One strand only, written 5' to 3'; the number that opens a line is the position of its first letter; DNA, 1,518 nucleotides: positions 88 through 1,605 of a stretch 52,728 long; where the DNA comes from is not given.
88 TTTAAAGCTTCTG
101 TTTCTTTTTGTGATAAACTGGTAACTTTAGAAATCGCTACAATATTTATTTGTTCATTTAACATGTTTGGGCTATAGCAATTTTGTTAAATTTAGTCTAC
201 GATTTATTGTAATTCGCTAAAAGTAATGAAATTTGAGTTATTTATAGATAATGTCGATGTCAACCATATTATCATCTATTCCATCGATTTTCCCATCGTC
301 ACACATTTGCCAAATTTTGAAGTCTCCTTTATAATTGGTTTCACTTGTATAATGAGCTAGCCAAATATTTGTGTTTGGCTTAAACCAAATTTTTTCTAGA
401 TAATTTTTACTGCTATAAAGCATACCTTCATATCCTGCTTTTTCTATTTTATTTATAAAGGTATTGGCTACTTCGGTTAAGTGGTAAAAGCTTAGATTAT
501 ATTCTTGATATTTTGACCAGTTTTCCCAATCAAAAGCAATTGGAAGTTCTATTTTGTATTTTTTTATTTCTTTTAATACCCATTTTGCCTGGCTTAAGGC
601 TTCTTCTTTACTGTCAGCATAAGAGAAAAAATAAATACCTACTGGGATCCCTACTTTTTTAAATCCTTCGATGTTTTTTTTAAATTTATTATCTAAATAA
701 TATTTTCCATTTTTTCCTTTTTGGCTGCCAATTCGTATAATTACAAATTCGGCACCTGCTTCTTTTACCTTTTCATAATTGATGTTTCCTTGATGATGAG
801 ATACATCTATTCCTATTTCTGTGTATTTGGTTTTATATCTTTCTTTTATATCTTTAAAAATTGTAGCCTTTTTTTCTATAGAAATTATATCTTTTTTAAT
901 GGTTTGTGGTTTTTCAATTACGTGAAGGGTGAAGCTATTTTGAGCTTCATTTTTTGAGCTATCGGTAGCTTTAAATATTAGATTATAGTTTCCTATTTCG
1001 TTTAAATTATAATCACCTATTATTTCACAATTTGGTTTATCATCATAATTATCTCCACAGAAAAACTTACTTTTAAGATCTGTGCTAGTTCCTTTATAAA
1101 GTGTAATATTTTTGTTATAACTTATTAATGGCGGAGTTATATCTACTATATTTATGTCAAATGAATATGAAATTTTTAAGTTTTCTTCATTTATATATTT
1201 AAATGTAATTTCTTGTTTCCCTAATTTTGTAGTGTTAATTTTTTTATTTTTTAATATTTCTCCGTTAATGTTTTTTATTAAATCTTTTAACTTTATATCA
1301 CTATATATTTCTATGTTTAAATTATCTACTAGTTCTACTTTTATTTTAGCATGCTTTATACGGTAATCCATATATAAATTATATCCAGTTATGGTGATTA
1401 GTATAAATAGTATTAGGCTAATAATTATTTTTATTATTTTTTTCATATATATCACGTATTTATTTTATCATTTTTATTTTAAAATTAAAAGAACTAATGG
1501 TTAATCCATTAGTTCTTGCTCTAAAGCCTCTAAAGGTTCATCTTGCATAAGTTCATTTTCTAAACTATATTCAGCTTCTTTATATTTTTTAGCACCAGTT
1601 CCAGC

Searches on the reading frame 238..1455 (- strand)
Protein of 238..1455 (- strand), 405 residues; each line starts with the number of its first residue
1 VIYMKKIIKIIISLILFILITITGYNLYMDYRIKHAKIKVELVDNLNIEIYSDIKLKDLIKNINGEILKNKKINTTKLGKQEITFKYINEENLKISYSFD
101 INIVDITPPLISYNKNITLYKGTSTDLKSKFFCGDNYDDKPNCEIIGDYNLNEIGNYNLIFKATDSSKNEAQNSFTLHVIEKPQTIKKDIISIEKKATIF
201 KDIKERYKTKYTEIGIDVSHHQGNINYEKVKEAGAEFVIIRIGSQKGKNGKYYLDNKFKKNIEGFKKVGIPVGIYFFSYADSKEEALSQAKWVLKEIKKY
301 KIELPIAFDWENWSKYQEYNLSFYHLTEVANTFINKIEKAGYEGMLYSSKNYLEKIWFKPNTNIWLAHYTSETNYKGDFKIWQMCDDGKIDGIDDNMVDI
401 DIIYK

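Call 58: search_protein_families(library=pfam, proteins=[window:238-1455:-], max_evalue=0.001)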
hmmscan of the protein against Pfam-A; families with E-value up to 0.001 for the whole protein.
window:238-1455:- (405 aa): 2 families
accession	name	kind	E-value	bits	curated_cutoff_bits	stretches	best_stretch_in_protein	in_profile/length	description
PF01183.26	Glyco_hydro_25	-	3.9e-29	102.7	27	1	216-393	1-180/180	Glycosyl hydrolases family 25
PF16403.11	Bact_surface_Ig-like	-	0.00046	20.6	27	0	142-176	34-68/71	Bacterial surface protein, Ig-like domain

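Call 63: find_encoding_contigs(protein=window:238-1455:-, flank=10000, max_places=3)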
Protein window:238-1455:- (405 aa): no gene with exactly this product is on record in the collection.
